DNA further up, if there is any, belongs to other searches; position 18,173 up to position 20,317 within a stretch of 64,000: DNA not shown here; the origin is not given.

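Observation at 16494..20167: Tandem 614-aa paralogues, each an internal duplication of an NMT1/SsuA-like binding domain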

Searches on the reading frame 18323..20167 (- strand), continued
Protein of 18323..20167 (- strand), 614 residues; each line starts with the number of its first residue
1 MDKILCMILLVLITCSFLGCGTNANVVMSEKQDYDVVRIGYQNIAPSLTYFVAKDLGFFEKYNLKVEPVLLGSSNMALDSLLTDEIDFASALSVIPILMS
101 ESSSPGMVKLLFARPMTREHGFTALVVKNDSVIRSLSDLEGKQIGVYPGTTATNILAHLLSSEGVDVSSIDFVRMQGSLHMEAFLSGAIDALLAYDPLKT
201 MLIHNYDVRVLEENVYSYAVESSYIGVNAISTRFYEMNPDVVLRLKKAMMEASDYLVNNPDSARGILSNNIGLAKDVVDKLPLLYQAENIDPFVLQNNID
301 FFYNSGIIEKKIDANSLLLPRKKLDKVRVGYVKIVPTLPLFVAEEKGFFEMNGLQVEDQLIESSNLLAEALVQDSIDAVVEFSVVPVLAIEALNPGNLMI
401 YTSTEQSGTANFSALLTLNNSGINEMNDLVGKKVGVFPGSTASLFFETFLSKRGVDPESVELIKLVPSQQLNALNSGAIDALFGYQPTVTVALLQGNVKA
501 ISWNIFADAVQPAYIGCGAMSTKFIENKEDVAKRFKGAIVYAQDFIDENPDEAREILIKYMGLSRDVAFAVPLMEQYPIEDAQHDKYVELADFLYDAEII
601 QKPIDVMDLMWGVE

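Call 35: search_protein_families(library=ncbifam, proteins=[P0026], max_evalue=0.001)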
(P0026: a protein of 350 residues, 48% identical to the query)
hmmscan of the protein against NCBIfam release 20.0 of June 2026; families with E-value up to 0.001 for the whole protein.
P0026 (350 aa): 8 families
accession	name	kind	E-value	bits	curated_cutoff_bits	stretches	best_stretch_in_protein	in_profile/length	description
TIGR01728.1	SsuA_fam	subfamily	1e-27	97.1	163.5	1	52-335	1-283/290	aliphatic sulfonate ABC transporter substrate-binding protein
TIGR01729.1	taurine_ABC_bnd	equivalog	5e-17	62.3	304.25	1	54-277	3-218/300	taurine ABC transporter substrate-binding protein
NF008588.0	PRK11553.1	subfamily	3.2e-12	46.1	299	1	141-340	113-312/319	aliphatic sulfonate ABC transporter substrate-binding protein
NF040735.1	SBP_SaoX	equivalog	2.1e-10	40.2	300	1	51-294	4-240/330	ABC transporter substrate-binding subunit SaoX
TIGR02122.1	TRAP_TAXI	subfamily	8.3e-09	34.7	84.35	1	136-211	121-197/320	TAXI family TRAP transporter solute-binding subunit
NF008553.0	PRK11480.1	equivalog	3.8e-08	32.9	490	1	86-278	58-241/320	taurine ABC transporter substrate-binding protein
TIGR01096.1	3A0103s03R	subfamily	3.5e-05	23.4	256.35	1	141-234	114-207/250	lysine/arginine/ornithine ABC transporter substrate-binding protein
NF049985.1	SBP_like_Rv1680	exception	0.00027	20.7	400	1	71-191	22-141/268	Rv1680 family SBP-like protein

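Call 40: predict_structure(alignment_id=A1)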
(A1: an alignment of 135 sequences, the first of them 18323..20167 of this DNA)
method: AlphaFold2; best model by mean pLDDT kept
length: 614 residues; sequences in the alignment: 135
mean_pLDDT: 78.3   pTM: 0.62
mean pLDDT of the five models: 78.3, 76.4, 76.2, 73.3, 72.3
residues with pLDDT >= 90: 295; 70-90: 145; 50-70: 68; < 50: 106
segments of 3 or more residues with pLDDT < 50: 14-44, 70-105, 112-122, 217-231, 281-289
pLDDT, mean of each block of 10 residues (from residue 1): 71 45 28 32 57 86 77 34 32 33 47 37 72 87 77 77 89 74 82 76 77 59 34 63 79 76 73 55 41 61 73 69 94 97 98 97 97 98 98 98 88 97 98 97 97 97 97 98 98 98 92 95 98 98 97 98 98 96 95 96 97 86
secondary structure, 60 per line:
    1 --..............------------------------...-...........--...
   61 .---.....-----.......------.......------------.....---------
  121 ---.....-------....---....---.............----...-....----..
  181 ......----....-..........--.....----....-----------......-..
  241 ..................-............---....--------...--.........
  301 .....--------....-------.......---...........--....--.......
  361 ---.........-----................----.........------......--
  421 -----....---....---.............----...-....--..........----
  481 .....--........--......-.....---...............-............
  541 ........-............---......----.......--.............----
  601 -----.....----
elements in order: H3-16 H45-55 H58-61 E65-69 H75-81 H88-94 E107-111 E124-128 H136-139 E143-146 H150-162 E171-174 H179-186 E191-194 H196-205 E208-212 H217-220 H232-237 H239-258 H260-271 H275-278 H292-305 H314-317 E325-331 H335-345 H348-351 E354-360 H364-372 E378-383 H384-393 E398-406 E413-418 H426-429 E433-436 H440-452 E461-464 H467-476 E481-485 H488-495 E498-503 H505-509 E513-521 H522-527 H529-548 H550-561 H565-570 E575-578 H584-596 H606-609
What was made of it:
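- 19217..20062 (-): SBD A1 (first binding domain of A). The AF2 model of this half was poor because the alignment barely covered it (call 40).
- The A1 half was not modelled confidently (an MSA coverage artefact, call 40), and B2 was not modelled at all.
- Tried and rejected: Full-length AF2 of A (call 40).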

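Call 44: fold_search(model_id=the predicted structure, library=pdb)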
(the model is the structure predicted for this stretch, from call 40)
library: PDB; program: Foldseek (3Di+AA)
matches with E <= 10: 1679; with E <= 0.001: 1122
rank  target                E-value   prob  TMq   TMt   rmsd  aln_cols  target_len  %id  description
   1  2x26_A                9.4e-20  1.00  0.40  0.75   3.5       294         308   20  Crystal structure of the periplasmic aliphatic sulphonate binding protein SsuA from Escherichia coli (released 2010-04-14)
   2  3ksj                  3.4e-19  1.00  0.40  0.81   3.1       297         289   19  The alkanesulfonate-binding protein SsuA from Xabthomonas axonopodis pv. citri bound to MES (released 2010-10-13)
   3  2x26_B                5.7e-19  1.00  0.40  0.78   3.6       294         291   20  Crystal structure of the periplasmic aliphatic sulphonate binding protein SsuA from Escherichia coli (released 2010-04-14)
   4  3ksx                  7.2e-19  1.00  0.41  0.82   3.0       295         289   19  The alkanesulfonate-binding protein SsuA from Xanthomonas axonopodis pv. citri bound to MOPS (released 2010-10-13)
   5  3ix1_A                1.2e-18  1.00  0.40  0.79   4.1       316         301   19  Periplasmic N-formyl-4-amino-5-aminomethyl-2-methylpyrimidine binding protein from Bacillus halodurans (released 2010-10-13)
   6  3e4r                  2.6e-18  1.00  0.40  0.80   3.2       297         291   18  Crystal structure of the alkanesulfonate binding protein (SsuA) from the phytopathogenic bacteria Xanthomonas axonopodis (released 2008-09-23)
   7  6ssy_B                3.7e-18  1.00  0.40  0.79   3.0       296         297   20  Taurine ABC transporter substrate binding protein TauA from E. coli in complex with 2-Aminoethylphosphonic acid (released 2019-12-18)
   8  6ssy_A                5.0e-18  1.00  0.40  0.78   3.1       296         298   20  Taurine ABC transporter substrate binding protein TauA from E. coli in complex with 2-Aminoethylphosphonic acid (released 2019-12-18)
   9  4nmy_A                1.6e-16  1.00  0.39  0.76   4.0       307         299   16  Crystal Structure of the Thiamin-bound form of Substrate-binding Protein of ABC Transporter from Clostridium difficile (released 2013-12-04)
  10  4h67_B                1.9e-16  1.00  0.39  0.73   4.0       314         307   18  Crystal structure of HMP synthase Thi5 from S. cerevisiae (released 2012-10-17)
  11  4h6d_D                2.9e-16  1.00  0.39  0.68   4.2       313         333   18  Crystal structure of PLP-soaked HMP synthase Thi5 from S. cerevisiae (released 2012-10-17)
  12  4h67_D                3.9e-16  1.00  0.39  0.67   4.2       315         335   18  Crystal structure of HMP synthase Thi5 from S. cerevisiae (released 2012-10-17)
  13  4h67_A                3.9e-16  1.00  0.39  0.67   4.1       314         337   18  Crystal structure of HMP synthase Thi5 from S. cerevisiae (released 2012-10-17)
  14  4h67_E                5.2e-16  1.00  0.39  0.73   4.0       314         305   18  Crystal structure of HMP synthase Thi5 from S. cerevisiae (released 2012-10-17)
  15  4h6d_E                5.9e-16  1.00  0.38  0.72   4.2       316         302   18  Crystal structure of PLP-soaked HMP synthase Thi5 from S. cerevisiae (released 2012-10-17)
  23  6h30_A                1.3e-15  1.00  0.27  0.35  18.9       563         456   14  The crystal structure of SBD1-SBD2 tandem of GlnPQ transporter (released 2019-08-14)
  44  6h30_B                2.1e-14  1.00  0.27  0.34  21.4       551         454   15  The crystal structure of SBD1-SBD2 tandem of GlnPQ transporter (released 2019-08-14)
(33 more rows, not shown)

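Call 49: find_related_loci(query=A3, collection=genome_contigs, flank=6000)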
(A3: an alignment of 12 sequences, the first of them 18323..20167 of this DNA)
Query A3 (614 aa) in genome_contigs; peptide patterns used: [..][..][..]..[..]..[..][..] (x = any residue, [..] = any of these).
39 stretches matched a pattern; 25 encode a relative of the query (tblastn E <= 1e-3); 25 distinct loci.
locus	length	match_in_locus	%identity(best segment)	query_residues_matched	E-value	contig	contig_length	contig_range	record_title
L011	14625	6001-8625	32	30-603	5e-83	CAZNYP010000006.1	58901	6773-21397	MAG TPA_asm: uncultured Candidatus Saccharibacteria bacterium isolate SRP219642_co7_62 genome assembly, contig: NODE_680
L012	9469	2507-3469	38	4-596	1e-54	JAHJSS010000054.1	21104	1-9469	MAG: Nanoarchaeota archaeon isolate OS_PC_MetaG.mb.26 OS_PC_MetaG.mb.26_k141_559081, whole genome shotgun sequence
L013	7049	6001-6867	35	33-611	3e-54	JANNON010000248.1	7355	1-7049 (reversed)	MAG: Blastocatellia bacterium isolate SOY_34_metabat_33 SOY_34_k141_4450931, whole genome shotgun sequence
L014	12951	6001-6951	35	1-611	2e-53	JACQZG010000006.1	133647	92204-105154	MAG: Nitrospirae bacterium isolate NC_groundwater_1561_Pr4_S-0.65um_47_11 SR1-18-Sp65_coassembly_scaffold_127409, whole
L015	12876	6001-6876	34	36-611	5e-52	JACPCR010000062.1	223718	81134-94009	MAG: Planctomycetota bacterium isolate NC_groundwater_288_Ag_S-0.65um_63_14 S6_GD2017_2_S65_scaffold_42, whole genome sh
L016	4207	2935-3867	42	4-568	3e-51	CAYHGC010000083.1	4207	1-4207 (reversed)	MAG TPA_asm: uncultured archaeon isolate ERP119705_co12_117 genome assembly, contig: NODE_29942_length_4207_cov_4.467004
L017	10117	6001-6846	37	36-603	1e-47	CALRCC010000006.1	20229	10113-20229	MAG: Candidatus Ryanbacteria bacterium isolate CH-Oct18-76 genome assembly, contig: CH-Oct18-C2994, whole genome shotgun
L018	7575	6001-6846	38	36-573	3e-47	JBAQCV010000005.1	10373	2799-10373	MAG: Candidatus Moraniibacteriota bacterium isolate MFD12004_ilm_asm_bin18 k127_155882, whole genome shotgun sequence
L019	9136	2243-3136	35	36-603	1e-46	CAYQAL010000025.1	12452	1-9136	MAG TPA_asm: uncultured Gammaproteobacteria bacterium isolate SRP278252_co1_769 genome assembly, contig: NODE_8981_lengt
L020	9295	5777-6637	34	36-612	1e-45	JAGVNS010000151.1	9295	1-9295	MAG: Thaumarchaeota archaeon isolate DeMMO3_24 c_000000020104, whole genome shotgun sequence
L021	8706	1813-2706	32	26-613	8e-45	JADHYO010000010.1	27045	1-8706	MAG: Candidatus Aenigmatarchaeota archaeon isolate BS750m-G81 BS-750m-C2292, whole genome shotgun sequence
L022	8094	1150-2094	34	2-603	3e-44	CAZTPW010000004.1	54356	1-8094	MAG TPA_asm: uncultured Candidatus Saccharibacteria bacterium isolate SRP257259_co1_34 genome assembly, contig: NODE_544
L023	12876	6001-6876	36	29-594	5e-44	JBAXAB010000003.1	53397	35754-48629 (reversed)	MAG: bacterium isolate ELA130 MAG130_3, whole genome shotgun sequence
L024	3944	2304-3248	37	3-603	4e-44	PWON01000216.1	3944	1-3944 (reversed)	MAG: Bacteroidales bacterium isolate CSSed10_38 CS-Sed10-C85907, whole genome shotgun sequence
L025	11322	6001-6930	35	5-606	8e-44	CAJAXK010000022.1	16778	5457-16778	MAG: uncultured Bacteroidales bacterium isolate Loc080925-8-8m_bin-499 genome assembly, contig: bin-499:022/498, whole g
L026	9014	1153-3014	33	29-611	2e-73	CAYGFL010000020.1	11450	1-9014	MAG TPA_asm: uncultured Candidatus Saccharibacteria bacterium isolate ERP113451_co1_293 genome assembly, contig: NODE_68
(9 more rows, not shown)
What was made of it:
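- Tried and rejected: It was repeated with a 12-sequence alignment (call 49).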
